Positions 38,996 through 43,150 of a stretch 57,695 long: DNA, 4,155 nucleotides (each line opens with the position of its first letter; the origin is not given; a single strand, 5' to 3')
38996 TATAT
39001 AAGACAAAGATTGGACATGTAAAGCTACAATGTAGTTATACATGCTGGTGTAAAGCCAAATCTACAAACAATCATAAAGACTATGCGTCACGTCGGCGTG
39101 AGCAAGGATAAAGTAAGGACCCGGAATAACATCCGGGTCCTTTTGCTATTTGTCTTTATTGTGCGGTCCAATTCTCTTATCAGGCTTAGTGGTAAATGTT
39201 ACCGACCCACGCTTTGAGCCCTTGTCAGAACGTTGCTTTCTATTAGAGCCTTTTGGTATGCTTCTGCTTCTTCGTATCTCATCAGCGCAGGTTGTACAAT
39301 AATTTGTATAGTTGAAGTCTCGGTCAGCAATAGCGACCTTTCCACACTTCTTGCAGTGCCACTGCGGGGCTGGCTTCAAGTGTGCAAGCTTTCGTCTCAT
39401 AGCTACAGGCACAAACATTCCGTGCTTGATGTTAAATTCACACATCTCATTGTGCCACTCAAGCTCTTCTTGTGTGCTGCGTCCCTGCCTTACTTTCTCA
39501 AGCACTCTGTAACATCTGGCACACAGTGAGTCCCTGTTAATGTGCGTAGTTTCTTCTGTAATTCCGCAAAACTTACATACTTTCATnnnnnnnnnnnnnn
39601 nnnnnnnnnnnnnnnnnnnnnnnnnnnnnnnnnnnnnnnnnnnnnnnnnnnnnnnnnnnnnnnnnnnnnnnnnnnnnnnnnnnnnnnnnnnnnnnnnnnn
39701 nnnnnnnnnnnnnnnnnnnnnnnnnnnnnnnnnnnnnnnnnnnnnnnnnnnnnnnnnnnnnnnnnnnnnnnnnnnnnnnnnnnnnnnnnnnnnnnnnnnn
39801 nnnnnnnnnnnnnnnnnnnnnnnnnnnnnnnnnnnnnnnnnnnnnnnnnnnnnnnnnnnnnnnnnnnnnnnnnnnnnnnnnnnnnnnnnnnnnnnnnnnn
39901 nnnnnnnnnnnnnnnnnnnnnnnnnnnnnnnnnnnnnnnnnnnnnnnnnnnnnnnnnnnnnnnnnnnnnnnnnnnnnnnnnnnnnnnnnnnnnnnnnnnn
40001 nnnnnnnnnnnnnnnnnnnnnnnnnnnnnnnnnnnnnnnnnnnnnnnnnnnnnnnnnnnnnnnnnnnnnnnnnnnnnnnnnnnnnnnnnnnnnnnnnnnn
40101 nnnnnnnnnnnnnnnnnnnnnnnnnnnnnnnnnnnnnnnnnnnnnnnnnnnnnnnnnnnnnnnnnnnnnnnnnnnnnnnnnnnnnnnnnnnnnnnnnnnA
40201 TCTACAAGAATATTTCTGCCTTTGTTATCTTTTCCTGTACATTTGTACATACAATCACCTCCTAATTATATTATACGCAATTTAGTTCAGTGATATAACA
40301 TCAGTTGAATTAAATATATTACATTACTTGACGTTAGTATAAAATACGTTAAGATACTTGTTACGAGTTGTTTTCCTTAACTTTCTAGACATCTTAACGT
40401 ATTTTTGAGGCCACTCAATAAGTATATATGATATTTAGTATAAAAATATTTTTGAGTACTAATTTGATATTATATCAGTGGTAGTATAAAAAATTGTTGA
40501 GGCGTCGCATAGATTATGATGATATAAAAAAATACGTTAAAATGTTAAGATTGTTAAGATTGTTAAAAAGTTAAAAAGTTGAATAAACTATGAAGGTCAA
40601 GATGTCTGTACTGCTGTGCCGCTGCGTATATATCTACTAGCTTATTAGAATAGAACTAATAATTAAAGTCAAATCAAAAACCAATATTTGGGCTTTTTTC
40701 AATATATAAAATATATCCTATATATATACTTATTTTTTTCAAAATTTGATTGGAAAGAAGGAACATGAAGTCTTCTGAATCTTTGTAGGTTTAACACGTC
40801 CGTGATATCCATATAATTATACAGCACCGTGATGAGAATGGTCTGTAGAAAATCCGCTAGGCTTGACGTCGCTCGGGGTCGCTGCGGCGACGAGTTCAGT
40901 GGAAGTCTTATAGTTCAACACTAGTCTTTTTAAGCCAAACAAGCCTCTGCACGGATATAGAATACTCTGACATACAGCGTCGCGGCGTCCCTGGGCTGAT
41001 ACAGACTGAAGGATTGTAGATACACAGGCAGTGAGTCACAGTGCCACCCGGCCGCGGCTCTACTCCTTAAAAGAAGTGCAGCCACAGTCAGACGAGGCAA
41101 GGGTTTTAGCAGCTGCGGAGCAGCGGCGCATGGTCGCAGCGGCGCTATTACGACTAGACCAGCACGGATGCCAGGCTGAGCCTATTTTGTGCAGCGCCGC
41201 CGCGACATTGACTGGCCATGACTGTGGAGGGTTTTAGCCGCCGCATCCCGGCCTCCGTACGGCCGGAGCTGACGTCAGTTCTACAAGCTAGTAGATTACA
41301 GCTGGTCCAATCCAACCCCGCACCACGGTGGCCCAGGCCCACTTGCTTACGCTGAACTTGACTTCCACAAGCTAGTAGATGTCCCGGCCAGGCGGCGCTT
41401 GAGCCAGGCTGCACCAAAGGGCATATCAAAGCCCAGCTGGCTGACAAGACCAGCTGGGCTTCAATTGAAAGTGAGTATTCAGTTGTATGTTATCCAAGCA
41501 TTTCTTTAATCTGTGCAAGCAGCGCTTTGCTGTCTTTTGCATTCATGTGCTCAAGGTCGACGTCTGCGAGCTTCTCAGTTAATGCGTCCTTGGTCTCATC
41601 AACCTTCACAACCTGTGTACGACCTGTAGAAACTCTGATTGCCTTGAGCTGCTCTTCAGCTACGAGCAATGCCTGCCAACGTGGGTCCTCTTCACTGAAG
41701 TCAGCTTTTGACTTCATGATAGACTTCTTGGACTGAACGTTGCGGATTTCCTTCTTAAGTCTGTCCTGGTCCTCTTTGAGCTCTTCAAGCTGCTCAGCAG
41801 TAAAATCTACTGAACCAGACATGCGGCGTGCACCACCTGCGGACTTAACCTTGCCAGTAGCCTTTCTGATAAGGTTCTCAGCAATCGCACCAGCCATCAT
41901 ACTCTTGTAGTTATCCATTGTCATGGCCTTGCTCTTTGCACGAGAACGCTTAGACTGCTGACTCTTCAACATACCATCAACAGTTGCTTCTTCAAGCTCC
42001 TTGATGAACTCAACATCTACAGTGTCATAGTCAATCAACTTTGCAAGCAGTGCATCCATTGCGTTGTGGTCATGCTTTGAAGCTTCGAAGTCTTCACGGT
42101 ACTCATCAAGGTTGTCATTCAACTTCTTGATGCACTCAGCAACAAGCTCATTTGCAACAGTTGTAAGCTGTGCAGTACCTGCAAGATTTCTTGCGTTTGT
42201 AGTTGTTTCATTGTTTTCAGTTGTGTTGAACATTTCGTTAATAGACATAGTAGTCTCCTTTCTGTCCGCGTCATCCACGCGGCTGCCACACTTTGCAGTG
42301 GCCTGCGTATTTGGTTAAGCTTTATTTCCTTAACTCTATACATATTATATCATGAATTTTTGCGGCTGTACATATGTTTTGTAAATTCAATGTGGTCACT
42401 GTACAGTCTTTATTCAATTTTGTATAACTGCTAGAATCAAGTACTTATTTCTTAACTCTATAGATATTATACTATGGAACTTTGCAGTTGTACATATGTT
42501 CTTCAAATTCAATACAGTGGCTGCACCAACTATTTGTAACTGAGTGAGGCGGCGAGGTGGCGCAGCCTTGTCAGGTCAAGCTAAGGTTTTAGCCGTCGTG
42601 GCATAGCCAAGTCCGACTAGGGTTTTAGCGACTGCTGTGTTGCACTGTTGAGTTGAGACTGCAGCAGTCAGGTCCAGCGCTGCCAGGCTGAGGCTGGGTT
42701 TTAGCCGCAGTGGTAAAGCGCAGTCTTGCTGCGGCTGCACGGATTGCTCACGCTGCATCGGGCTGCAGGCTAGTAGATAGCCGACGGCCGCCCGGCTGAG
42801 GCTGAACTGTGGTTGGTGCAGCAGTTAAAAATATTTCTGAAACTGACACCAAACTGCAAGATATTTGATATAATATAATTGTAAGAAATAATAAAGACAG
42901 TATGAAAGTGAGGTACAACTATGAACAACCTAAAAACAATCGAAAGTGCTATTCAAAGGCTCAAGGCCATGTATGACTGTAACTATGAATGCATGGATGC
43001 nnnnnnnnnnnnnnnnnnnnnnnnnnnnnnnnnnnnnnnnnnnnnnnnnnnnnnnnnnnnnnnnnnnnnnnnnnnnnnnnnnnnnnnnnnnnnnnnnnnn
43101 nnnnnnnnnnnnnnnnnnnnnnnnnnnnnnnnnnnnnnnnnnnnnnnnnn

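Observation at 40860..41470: About 600 nt of GC-rich, ORF-free sequence with a possible promoter and a terminator: candidate large structured ncRNA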

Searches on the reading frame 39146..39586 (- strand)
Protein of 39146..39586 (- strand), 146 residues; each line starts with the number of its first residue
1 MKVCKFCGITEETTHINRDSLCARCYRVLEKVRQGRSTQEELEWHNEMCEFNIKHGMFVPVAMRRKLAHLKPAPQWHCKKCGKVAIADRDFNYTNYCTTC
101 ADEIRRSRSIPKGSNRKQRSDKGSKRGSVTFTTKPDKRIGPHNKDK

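Call 18: search_protein_families(library=phrogs, proteins=[window:39146-39586:-], max_evalue=0.01)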
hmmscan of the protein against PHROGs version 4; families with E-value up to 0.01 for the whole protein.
window:39146-39586:- (146 aa): 2 families
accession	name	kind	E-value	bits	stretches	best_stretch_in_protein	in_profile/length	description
phrog_4921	-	unknown function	0.0036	18.3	1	2-44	64-106/116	-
phrog_10532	-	unknown function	0.0044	18.1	0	1-47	74-121/127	-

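Call 23: search_protein_families(library=pfam, proteins=[window:39146-39586:-], max_evalue=0.01)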
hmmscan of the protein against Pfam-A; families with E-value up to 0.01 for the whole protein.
window:39146-39586:- (146 aa): 0 families

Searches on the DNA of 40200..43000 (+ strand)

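Call 6: search_rna_families(source=window, start=40200, end=43000, threshold=evalue, max_evalue=10, show_alignments=3)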
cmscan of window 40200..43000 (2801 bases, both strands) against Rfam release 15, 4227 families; matches with E-value up to 10: 6.
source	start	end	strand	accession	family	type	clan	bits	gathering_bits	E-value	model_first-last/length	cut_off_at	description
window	41033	41065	-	RF01722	Pyrobac-1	Gene; sRNA;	-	18.8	40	4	17-47/60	no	Pyrobac-1 RNA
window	41212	41337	+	RF00102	VA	Gene;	-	18.5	62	7.8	17-141/159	no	VA RNA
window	40553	40616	+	RF01306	sR52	Gene; snRNA; snoRNA; CD-box;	-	16.6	50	2.5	1-60/60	no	Small nucleolar RNA sR52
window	40761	40774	-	RF00180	REN-SRE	Cis-reg;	-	15.8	41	1.6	1-37/37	no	Renin stability regulatory element (REN-SRE)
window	41413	41458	-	RF01687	Acido-Lenti-1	Gene; sRNA;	-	15.6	37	2.6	1-46/46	no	Acido-Lenti-1 RNA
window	41965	42047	+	RF02706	TeloSII_ncR30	Gene; sRNA;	-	14.8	86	2.6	1-226/226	no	TeloSII non coding RNA 30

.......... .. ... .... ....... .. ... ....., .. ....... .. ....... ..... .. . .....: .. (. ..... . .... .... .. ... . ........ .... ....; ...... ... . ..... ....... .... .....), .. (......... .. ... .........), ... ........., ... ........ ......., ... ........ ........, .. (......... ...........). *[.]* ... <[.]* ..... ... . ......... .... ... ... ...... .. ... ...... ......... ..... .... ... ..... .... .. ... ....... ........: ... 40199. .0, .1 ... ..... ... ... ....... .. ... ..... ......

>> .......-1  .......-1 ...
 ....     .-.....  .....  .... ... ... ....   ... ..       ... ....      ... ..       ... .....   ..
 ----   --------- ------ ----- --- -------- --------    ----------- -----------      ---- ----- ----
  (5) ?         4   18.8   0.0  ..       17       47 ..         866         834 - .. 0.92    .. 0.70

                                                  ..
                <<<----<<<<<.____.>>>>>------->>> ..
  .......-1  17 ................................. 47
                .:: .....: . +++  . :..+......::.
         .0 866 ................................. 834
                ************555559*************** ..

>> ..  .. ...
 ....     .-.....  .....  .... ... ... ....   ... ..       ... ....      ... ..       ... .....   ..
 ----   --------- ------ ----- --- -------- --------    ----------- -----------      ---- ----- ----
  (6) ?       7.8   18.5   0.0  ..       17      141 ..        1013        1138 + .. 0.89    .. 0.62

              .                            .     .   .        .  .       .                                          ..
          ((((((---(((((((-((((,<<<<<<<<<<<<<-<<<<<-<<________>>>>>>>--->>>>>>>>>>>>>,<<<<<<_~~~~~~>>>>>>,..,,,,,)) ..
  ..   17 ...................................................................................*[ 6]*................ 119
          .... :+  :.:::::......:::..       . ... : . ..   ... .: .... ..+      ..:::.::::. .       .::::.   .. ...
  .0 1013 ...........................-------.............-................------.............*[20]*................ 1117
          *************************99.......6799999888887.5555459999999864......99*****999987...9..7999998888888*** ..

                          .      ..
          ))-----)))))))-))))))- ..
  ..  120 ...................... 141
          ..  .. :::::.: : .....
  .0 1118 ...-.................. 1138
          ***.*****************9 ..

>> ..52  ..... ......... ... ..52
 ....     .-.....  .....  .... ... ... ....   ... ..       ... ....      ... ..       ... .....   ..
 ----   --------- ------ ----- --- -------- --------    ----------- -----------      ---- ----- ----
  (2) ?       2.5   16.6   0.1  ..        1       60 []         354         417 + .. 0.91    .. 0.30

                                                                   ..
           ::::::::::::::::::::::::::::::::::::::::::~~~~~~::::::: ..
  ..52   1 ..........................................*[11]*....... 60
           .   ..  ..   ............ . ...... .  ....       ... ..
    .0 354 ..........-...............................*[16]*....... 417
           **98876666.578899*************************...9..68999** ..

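Call 7: search_dna_similar(query=window:40250-41490:+, collection=phages, mode=distant, max_rows=30)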
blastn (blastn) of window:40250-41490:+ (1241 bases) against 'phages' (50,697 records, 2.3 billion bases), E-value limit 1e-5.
No match.

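Call 60: search_dna_similar(query=window:42530-42900:+, collection=phages, mode=distant, max_evalue=0.01, max_rows=15)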
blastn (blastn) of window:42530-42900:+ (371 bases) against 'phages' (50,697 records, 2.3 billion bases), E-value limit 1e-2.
No match.

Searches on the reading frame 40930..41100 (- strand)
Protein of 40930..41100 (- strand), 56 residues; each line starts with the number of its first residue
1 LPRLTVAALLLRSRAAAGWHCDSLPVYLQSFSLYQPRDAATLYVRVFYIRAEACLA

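Call 61: search_protein_families(library=pfam, proteins=[window:40930-41100:-], max_evalue=1)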
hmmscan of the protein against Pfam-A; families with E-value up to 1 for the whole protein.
window:40930-41100:- (56 aa): 0 families

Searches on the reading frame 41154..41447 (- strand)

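Call 61: search_protein_families(library=pfam, proteins=[window:41154-41447:-], max_evalue=1)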
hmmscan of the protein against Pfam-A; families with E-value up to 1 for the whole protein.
window:41154-41447:- (97 aa): 1 family
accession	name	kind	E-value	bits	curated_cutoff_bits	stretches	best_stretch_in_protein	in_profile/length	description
PF16970.11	FimA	-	0.12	13.1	30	1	23-65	24-68/145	Type-1 fimbrial protein, A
